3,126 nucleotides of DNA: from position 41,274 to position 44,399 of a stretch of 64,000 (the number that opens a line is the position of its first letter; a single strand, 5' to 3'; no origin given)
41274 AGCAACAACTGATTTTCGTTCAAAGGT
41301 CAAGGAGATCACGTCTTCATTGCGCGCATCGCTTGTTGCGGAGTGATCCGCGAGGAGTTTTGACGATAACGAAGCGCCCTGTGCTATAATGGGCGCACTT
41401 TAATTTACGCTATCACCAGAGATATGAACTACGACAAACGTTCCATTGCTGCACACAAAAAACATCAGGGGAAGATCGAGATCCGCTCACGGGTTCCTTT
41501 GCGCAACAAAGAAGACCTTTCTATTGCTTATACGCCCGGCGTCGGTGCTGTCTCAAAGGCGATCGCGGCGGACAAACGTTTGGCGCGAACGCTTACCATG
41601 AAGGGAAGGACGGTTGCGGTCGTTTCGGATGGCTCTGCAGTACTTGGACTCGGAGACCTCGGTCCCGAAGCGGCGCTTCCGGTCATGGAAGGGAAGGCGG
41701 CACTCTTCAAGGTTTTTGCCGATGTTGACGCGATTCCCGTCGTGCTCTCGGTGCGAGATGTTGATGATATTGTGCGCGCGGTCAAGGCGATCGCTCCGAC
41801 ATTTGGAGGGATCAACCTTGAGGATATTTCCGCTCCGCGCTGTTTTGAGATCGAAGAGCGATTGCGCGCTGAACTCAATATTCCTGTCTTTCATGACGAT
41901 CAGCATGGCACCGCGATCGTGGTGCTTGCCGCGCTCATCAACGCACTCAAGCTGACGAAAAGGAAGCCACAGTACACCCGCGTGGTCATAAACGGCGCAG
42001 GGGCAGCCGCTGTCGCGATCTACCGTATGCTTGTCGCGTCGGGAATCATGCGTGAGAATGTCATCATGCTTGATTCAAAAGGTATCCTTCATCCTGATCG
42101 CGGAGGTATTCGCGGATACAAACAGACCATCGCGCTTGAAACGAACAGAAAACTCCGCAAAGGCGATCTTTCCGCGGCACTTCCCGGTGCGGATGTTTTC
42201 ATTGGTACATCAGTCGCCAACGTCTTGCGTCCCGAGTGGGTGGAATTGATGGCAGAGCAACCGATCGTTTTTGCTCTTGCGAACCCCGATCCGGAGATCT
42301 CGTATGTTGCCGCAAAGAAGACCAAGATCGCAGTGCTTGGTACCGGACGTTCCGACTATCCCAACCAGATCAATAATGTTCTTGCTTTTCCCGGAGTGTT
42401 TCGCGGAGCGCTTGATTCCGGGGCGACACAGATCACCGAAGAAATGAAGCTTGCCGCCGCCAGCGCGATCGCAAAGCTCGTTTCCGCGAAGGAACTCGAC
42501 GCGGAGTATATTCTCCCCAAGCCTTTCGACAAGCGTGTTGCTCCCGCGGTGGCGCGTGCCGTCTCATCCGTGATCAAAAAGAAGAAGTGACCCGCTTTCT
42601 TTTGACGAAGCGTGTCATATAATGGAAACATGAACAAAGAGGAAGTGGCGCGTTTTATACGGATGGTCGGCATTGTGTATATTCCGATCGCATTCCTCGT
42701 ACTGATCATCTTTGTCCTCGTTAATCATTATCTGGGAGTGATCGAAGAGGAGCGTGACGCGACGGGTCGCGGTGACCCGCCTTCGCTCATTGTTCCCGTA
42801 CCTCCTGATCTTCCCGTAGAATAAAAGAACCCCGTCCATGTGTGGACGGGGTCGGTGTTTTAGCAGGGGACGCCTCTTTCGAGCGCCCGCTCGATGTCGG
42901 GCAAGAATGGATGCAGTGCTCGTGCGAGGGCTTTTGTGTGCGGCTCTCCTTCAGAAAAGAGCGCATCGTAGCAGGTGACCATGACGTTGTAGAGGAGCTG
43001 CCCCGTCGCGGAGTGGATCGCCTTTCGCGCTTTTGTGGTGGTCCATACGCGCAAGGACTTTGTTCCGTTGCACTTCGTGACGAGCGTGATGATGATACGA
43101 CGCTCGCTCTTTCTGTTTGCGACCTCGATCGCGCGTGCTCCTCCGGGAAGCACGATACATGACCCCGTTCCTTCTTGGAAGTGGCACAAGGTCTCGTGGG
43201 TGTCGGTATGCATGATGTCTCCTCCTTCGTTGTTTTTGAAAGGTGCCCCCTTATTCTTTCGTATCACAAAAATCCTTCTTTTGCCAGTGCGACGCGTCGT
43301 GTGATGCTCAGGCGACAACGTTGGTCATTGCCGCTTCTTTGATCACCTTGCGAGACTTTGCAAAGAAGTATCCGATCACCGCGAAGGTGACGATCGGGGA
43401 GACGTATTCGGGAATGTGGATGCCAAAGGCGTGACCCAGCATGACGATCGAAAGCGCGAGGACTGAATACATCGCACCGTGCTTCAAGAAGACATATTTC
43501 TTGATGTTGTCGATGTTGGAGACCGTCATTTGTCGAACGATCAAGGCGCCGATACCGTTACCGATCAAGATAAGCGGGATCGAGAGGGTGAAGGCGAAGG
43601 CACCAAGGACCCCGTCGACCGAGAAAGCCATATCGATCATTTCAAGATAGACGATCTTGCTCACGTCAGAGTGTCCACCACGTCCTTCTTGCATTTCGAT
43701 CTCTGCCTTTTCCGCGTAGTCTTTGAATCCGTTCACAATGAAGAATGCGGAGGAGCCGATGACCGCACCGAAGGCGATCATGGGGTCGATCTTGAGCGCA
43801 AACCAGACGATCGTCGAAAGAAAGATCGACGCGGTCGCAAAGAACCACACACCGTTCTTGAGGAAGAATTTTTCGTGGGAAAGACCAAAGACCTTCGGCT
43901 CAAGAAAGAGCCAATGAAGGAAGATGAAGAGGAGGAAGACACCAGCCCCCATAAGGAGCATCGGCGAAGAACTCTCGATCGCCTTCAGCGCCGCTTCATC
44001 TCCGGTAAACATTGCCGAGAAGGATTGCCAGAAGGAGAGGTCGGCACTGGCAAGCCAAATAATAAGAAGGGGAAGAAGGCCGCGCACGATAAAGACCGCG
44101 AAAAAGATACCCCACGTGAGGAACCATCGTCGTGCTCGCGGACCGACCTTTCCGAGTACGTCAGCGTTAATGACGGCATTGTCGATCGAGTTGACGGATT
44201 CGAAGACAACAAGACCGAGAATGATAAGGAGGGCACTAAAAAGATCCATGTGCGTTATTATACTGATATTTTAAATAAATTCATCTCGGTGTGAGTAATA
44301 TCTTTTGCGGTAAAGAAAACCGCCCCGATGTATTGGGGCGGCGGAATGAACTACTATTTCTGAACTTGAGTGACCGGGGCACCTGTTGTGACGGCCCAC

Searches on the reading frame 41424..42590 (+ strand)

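Call 33: search_protein_families(library=pfam, proteins=[window:41424-42590:+])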
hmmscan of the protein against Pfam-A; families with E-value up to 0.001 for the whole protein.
window:41424-42590:+ (388 aa): 2 families
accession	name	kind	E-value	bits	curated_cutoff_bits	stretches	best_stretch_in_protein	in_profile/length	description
PF00390.24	malic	-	3.7e-31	108.8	23.1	1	15-148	1-182/182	Malic enzyme, N-terminal domain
PF03949.21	Malic_M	-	9.3e-25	87.8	23.5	1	162-380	3-253/258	Malic enzyme, NAD binding domain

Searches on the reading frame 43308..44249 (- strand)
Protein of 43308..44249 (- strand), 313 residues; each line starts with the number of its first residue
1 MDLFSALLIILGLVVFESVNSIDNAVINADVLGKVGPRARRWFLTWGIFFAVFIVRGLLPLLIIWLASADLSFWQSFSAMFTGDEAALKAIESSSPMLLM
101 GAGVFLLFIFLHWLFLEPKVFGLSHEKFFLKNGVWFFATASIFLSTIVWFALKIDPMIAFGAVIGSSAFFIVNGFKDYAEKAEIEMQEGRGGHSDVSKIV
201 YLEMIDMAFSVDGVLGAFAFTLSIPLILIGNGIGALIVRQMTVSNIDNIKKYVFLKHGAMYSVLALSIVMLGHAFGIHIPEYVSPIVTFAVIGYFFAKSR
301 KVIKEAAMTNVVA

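Call 33: search_protein_families(library=pfam, proteins=[window:43308-44249:-])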
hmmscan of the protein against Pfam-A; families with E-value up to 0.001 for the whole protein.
window:43308-44249:- (313 aa): 2 families
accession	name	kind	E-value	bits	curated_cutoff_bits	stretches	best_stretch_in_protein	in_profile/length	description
PF04332.21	DUF475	-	3.7e-44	152.2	27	1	22-299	1-286/293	Protein of unknown function (DUF475)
PF03741.22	TerC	-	1e-15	58.4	27.8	2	143-271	48-175/178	Integral membrane protein TerC family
